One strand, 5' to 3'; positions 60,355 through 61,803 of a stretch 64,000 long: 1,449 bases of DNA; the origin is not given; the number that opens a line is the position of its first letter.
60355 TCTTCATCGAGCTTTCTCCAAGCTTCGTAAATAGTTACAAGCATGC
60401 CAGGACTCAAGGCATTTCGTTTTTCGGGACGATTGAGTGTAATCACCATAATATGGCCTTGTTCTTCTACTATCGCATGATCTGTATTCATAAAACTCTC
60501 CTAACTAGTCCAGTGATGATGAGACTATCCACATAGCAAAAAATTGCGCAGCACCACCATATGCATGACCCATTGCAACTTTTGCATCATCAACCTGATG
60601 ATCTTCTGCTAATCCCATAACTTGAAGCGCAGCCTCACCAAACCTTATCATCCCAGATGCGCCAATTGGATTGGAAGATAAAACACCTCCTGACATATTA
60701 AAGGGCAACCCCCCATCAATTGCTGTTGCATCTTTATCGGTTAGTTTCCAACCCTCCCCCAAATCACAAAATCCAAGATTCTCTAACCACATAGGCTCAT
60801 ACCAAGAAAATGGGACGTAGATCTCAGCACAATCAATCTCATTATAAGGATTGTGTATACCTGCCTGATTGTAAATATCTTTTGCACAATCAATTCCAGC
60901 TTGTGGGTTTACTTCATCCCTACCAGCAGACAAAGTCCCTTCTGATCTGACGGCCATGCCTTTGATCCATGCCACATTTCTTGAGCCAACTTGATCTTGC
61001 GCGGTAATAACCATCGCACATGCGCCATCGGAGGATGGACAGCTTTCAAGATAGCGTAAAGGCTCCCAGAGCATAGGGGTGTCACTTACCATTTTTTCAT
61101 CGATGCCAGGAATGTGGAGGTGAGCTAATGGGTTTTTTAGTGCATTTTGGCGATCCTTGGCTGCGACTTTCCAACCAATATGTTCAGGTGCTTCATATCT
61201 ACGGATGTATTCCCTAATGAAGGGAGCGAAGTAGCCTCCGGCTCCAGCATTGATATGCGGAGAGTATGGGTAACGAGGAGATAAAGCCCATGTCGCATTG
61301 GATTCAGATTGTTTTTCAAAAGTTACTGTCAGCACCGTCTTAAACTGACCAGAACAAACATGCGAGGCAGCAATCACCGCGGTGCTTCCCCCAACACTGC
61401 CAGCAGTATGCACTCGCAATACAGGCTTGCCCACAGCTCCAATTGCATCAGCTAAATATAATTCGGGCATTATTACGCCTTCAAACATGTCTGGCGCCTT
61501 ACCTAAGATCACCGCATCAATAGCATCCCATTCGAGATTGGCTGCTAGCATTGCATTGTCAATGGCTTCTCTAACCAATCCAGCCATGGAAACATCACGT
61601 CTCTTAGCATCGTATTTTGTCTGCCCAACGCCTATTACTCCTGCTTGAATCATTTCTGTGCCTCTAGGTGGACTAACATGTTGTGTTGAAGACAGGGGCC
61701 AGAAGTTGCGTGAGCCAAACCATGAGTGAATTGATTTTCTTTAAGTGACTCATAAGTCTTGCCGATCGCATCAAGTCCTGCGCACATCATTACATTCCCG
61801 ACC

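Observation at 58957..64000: Translationally coupled acyl-CoA ligase - DUF35 x2 - thiolase-fold x2 - crotonase x2 module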

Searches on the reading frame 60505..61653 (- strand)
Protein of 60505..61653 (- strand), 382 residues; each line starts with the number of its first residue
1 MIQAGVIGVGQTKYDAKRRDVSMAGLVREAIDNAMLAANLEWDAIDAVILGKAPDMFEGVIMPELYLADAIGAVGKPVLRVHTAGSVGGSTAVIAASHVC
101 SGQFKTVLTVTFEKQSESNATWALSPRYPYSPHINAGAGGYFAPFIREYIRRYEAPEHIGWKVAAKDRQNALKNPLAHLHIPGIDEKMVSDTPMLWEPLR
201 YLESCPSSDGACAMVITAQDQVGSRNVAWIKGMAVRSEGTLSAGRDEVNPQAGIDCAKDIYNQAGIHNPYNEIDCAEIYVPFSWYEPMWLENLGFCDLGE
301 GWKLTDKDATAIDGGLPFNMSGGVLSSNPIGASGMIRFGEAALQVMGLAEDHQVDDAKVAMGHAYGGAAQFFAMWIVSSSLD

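Call 4: search_protein_families(library=pfam, proteins=[window:60505-61653:-], max_evalue=0.01)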
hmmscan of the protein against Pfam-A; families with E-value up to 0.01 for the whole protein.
window:60505-61653:- (382 aa): 2 families
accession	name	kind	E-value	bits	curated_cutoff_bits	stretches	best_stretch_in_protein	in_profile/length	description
PF22691.2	Thiolase_C_1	-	4.2e-28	98.3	28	1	250-376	17-141/144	Thiolase C-terminal domain-like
PF00108.29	Thiolase_N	-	3.3e-06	27.1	26.4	1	14-120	14-120/260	Thiolase, N-terminal domain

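Call 5: search_protein_families(library=ncbifam, proteins=[window:60505-61653:-], max_evalue=0.01)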
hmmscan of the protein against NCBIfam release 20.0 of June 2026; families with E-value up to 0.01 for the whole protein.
window:60505-61653:- (382 aa): 19 families
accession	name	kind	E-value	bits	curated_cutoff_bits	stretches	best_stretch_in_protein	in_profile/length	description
NF006180.0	PRK08313.1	subfamily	1.3e-191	636.6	514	1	3-379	5-384/389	thiolase domain-containing protein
NF004720.0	PRK06064.1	subfamily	6.6e-53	179.9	420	1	3-378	3-386/389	thiolase domain-containing protein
NF004721.0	PRK06065.1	equivalog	2.3e-51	174.9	455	1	5-370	13-384/393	thiolase domain-containing protein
NF004810.0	PRK06157.1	equivalog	3.6e-48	164.7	403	1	4-369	9-385/400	acetyl-CoA acetyltransferase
NF004982.0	PRK06365.1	equivalog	2.3e-40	139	695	2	7-221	21-239/430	thiolase domain-containing protein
NF009228.0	PRK12578.1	subfamily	6.8e-40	136.9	485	1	3-375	4-383/387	thiolase domain-containing protein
NF005704.0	PRK07516.1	subfamily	7.5e-40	137.1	412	1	3-369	3-377/389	thiolase domain-containing protein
NF006102.0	PRK08256.1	subfamily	1.5e-39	136.2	436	1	4-367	5-382/394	lipid-transfer protein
NF053570.1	AcCoTHIOL_METTL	equivalog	7.8e-34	117.1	600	1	3-379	3-383/385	acetyl-CoA acetyltransferase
NF004811.0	PRK06158.1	subfamily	1.1e-30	106.9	421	1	5-368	11-369/384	acetyl-CoA acetyltransferase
NF005892.0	PRK07855.1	subfamily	1.7e-30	106.1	469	1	3-358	7-370/390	lipid-transfer protein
NF004715.0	PRK06059.1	equivalog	3e-30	105.5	424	1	6-366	8-387/399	lipid-transfer protein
NF004722.0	PRK06066.1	equivalog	2.5e-28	99.2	516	1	3-368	5-373/385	thiolase domain-containing protein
NF053628.1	BnzsclthlBbsBGT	equivalog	2.7e-25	89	750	1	6-368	9-371/389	benzoylsuccinyl-CoA thiolase subunit BbsB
NF004936.0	PRK06289.1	equivalog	1.2e-24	86.9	375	1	6-378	7-402/405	acetyl-CoA acetyltransferase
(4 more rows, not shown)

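Call 14: search_solved_structures(query=window:60505-61653:-, max_evalue=0.001)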
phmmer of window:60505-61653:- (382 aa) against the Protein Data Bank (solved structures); distinct sequences matched with E-value up to 0.001: 17.
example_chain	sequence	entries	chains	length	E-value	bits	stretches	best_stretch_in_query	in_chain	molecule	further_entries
4yzo_A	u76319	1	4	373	1.1e-33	120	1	6-368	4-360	Putative acyl-CoA acyltransferase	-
7yvy_A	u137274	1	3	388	1.1e-27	100.3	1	3-371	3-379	Acetyl-CoA acetyltransferase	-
6hsj_A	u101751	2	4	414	9.7e-26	93.8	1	5-367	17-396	SCP2-thiolase (type-1)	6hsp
6hrv_A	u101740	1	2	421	1e-25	93.7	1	5-367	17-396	SCP2-thiolase (type-1)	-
6esq_A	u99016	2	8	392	1e-22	83.9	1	4-370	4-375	acetoacetyl-CoA thiolase | Acetyl-CoA acetyltransferase thiolase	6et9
7pxp_C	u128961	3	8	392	2.3e-20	76.1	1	6-368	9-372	Benzoylsuccinyl-CoA thiolase subunit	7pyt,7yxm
4u4e_A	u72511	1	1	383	1.2e-17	67.2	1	5-369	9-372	Thiolase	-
6ok1_A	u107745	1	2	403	2.8e-13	52.8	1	134-353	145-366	Lipid-transfer protein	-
4bia_A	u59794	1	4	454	9.5e-12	47.8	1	72-355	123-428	3-KETOACYL-COA THIOLASE, PUTATIVE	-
4bi9_A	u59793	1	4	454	1.8e-11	46.8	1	72-355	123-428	3-KETOACYL-COA THIOLASE, PUTATIVE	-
3zbl_A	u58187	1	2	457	4.5e-11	45.5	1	75-355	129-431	3-KETOACYL-COA THIOLASE-LIKE PROTEIN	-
3zbk_A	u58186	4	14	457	4.9e-11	45.4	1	75-356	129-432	3-KETOACYL-COA THIOLASE-LIKE PROTEIN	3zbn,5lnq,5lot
9myr_A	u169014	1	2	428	5.7e-11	45.2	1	162-367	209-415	Nonspecific lipid-transfer protein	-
3zbg_A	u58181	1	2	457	1.2e-10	44.2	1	75-356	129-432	3-KETOACYL-COA THIOLASE-LIKE PROTEIN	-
5m3k_C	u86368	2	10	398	1.1e-08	37.6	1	253-378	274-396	2,4-diacetylphloroglucinol biosynthesis protein PhlC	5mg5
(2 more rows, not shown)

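Call 16: search_solved_structures(query=window:60505-61653:-, max_evalue=1e-12, show_alignments=5)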
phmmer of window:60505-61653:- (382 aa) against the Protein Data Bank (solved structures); distinct sequences matched with E-value up to 1e-12: 8.
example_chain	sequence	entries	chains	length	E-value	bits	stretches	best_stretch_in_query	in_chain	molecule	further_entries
4yzo_A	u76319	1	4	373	1.1e-33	120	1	6-368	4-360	Putative acyl-CoA acyltransferase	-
7yvy_A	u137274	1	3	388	1.1e-27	100.3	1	3-371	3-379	Acetyl-CoA acetyltransferase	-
6hsj_A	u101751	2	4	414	9.7e-26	93.8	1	5-367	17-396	SCP2-thiolase (type-1)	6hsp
6hrv_A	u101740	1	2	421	1e-25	93.7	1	5-367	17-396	SCP2-thiolase (type-1)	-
6esq_A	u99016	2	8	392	1e-22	83.9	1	4-370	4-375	acetoacetyl-CoA thiolase | Acetyl-CoA acetyltransferase thiolase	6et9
7pxp_C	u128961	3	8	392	2.3e-20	76.1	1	6-368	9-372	Benzoylsuccinyl-CoA thiolase subunit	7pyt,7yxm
4u4e_A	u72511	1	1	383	1.2e-17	67.2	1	5-369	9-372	Thiolase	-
6ok1_A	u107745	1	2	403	2.8e-13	52.8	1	134-353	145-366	Lipid-transfer protein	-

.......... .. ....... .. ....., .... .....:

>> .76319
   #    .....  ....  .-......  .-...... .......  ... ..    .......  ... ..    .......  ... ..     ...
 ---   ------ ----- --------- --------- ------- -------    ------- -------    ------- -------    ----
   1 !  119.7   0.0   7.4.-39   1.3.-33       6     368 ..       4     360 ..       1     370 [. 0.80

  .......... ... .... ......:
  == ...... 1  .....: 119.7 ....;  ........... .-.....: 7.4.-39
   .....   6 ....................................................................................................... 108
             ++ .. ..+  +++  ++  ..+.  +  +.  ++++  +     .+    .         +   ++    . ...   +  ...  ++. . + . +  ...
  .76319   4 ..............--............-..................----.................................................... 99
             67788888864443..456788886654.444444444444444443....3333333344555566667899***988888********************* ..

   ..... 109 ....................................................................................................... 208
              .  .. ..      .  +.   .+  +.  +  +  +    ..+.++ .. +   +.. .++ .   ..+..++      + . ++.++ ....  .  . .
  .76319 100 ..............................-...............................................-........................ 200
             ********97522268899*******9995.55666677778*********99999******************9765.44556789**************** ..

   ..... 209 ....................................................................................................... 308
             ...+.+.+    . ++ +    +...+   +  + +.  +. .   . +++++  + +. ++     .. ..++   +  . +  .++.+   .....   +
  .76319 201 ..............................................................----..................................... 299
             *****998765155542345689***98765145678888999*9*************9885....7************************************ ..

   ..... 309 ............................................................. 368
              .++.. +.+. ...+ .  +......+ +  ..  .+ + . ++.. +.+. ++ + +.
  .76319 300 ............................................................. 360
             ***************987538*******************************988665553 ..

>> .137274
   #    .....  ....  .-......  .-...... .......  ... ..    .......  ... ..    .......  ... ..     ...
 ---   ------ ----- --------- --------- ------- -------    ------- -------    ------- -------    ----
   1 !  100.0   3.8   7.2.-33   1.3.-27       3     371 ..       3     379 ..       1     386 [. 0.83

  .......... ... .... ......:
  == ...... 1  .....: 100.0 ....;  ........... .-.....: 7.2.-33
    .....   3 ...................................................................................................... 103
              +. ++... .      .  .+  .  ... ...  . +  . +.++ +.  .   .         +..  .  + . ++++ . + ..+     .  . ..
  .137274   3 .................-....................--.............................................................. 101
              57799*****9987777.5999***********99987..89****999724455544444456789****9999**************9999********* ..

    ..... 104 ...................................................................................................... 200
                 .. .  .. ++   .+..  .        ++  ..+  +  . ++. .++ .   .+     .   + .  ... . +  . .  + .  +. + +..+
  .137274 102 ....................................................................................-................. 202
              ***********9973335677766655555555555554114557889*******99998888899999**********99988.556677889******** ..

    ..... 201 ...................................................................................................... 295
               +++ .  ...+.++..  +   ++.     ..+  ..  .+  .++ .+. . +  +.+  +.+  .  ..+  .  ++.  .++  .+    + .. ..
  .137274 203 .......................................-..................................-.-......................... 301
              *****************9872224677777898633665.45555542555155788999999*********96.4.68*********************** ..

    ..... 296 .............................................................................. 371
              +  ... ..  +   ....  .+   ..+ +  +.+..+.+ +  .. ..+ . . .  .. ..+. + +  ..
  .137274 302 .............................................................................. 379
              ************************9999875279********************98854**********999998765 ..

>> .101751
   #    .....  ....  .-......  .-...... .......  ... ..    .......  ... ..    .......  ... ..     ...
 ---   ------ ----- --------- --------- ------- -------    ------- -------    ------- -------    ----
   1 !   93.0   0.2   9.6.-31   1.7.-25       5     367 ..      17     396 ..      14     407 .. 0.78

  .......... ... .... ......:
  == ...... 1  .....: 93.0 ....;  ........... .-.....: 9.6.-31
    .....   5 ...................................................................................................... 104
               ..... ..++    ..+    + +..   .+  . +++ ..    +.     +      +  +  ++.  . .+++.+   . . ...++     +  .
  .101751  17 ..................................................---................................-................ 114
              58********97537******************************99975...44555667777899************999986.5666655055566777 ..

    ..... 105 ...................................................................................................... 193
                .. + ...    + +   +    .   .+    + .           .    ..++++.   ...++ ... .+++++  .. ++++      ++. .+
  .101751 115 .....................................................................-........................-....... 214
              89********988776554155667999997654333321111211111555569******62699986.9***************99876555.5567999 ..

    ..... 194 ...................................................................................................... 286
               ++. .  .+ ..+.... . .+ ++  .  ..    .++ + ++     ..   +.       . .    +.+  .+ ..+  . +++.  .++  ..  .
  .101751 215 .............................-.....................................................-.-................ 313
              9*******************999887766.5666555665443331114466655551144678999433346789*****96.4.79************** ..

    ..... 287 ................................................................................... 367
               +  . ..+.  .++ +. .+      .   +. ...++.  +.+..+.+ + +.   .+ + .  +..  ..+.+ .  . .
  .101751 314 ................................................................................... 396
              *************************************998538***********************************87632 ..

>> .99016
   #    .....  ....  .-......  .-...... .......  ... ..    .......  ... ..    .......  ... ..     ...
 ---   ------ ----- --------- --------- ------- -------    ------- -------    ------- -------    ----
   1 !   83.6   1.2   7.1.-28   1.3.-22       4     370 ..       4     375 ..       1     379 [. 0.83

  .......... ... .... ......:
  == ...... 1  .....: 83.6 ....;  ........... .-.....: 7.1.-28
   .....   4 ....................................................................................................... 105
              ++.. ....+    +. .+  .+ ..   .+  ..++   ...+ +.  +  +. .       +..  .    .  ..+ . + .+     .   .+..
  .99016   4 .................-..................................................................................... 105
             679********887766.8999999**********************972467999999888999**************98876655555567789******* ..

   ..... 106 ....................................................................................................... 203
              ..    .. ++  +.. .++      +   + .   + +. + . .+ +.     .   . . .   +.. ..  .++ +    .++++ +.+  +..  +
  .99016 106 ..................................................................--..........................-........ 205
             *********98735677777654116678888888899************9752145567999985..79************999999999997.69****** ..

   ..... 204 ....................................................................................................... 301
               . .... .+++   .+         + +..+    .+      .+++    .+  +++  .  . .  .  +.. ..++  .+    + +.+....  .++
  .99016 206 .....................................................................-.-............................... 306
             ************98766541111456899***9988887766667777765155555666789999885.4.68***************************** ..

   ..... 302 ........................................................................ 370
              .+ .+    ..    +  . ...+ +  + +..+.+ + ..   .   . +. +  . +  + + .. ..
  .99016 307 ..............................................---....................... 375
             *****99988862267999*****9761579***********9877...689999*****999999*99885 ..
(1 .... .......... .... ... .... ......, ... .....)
